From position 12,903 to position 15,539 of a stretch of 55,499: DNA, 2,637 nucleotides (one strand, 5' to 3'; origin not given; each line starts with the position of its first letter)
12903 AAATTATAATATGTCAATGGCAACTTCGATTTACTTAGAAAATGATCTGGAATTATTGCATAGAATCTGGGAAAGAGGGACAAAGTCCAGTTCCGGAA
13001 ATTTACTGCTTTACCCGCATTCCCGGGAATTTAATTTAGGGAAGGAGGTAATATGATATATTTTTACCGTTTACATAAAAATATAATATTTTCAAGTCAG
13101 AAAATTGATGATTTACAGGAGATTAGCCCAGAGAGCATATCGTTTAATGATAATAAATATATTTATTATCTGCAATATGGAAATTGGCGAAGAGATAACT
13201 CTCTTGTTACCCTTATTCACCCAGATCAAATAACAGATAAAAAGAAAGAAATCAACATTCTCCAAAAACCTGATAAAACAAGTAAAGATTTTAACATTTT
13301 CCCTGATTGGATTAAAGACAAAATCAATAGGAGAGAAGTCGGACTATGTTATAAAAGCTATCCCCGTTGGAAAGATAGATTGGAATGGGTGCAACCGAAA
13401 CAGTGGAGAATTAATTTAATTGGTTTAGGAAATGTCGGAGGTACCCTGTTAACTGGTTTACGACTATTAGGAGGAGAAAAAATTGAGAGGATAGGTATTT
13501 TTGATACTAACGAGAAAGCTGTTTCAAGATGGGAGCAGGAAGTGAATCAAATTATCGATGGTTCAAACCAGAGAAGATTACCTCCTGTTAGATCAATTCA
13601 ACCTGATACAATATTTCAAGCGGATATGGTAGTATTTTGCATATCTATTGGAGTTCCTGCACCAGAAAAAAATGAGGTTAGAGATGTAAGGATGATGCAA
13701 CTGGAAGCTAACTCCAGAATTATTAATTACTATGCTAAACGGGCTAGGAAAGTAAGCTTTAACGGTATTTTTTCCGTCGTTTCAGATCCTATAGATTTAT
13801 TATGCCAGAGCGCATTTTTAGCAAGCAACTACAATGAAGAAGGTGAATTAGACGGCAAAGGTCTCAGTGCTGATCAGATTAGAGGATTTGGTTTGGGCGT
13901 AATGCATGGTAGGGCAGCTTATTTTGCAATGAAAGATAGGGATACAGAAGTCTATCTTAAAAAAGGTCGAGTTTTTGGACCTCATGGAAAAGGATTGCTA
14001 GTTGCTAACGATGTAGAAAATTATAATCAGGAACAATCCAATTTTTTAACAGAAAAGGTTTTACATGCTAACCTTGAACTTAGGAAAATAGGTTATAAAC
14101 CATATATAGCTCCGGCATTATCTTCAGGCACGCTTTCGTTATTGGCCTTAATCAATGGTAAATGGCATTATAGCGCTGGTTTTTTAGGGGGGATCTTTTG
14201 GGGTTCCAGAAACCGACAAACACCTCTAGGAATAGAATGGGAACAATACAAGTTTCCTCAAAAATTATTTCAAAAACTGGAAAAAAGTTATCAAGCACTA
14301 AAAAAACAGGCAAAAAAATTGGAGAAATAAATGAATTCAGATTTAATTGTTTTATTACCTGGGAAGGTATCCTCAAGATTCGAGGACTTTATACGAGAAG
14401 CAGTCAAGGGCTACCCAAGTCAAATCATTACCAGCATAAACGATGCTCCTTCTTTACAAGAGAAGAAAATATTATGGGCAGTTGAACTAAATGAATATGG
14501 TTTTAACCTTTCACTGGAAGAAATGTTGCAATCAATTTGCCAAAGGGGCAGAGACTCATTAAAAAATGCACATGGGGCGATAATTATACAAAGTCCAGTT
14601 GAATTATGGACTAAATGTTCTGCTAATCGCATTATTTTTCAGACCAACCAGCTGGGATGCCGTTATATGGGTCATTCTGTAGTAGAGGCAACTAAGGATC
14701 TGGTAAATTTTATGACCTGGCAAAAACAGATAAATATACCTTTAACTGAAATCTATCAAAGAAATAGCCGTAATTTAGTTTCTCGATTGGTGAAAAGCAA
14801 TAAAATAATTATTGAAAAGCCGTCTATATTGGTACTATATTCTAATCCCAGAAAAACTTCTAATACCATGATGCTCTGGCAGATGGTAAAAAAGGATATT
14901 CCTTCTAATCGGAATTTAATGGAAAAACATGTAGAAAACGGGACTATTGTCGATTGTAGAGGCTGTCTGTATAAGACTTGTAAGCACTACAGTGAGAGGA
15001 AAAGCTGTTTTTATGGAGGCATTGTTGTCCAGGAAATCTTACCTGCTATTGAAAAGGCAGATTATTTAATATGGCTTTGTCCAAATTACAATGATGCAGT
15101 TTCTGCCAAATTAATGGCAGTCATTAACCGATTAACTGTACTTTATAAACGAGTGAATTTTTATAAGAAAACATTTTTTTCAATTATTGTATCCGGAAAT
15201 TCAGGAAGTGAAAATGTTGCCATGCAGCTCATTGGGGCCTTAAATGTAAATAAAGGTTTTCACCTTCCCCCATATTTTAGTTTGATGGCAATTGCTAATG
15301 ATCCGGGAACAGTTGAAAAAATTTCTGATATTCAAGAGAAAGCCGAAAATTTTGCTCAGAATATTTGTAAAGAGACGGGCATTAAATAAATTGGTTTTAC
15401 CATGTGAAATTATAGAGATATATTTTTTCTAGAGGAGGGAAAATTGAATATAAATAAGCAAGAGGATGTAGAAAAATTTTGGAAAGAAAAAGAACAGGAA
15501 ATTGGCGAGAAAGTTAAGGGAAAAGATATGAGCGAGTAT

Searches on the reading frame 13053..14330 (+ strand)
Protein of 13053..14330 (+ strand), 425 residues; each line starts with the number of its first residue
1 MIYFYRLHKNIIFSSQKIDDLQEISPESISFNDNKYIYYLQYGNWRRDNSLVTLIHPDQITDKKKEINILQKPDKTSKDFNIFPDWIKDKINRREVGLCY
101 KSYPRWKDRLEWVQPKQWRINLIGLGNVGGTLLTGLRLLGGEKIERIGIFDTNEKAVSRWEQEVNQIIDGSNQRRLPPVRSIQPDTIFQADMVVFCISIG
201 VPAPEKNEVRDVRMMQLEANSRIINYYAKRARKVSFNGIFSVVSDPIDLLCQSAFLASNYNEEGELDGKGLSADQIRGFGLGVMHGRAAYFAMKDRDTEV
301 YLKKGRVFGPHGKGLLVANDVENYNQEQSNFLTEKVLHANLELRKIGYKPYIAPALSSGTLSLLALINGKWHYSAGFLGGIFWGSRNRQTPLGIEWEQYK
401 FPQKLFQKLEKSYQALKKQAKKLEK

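Call 80: search_protein_families(library=pfam, proteins=[window:13053-14330:+], max_evalue=0.00001)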
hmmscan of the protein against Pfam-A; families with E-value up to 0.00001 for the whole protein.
window:13053-14330:+ (425 aa): 1 family
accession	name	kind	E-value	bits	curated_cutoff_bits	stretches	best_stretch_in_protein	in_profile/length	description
PF00056.29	Ldh_1_N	-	2.4e-06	28.1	27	1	119-262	2-136/141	lactate/malate dehydrogenase, NAD binding domain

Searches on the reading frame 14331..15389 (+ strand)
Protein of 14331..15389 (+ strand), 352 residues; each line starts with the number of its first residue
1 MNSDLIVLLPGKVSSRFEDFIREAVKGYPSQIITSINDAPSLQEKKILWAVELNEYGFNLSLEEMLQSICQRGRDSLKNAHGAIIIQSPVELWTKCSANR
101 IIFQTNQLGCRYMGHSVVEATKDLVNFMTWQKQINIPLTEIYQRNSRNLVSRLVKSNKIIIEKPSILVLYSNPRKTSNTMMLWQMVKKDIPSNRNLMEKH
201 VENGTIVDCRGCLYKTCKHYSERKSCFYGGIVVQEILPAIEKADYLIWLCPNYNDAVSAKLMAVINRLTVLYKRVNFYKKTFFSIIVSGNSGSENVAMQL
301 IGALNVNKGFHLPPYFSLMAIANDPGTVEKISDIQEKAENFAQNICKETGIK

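Call 80: search_protein_families(library=pfam, proteins=[window:14331-15389:+], max_evalue=0.00001)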
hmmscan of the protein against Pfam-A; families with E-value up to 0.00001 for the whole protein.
window:14331-15389:+ (352 aa): 1 family
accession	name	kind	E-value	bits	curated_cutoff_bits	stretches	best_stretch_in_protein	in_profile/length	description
PF03358.20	FMN_red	-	1.2e-18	67.6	24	1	165-318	2-147/152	NADPH-dependent FMN reductase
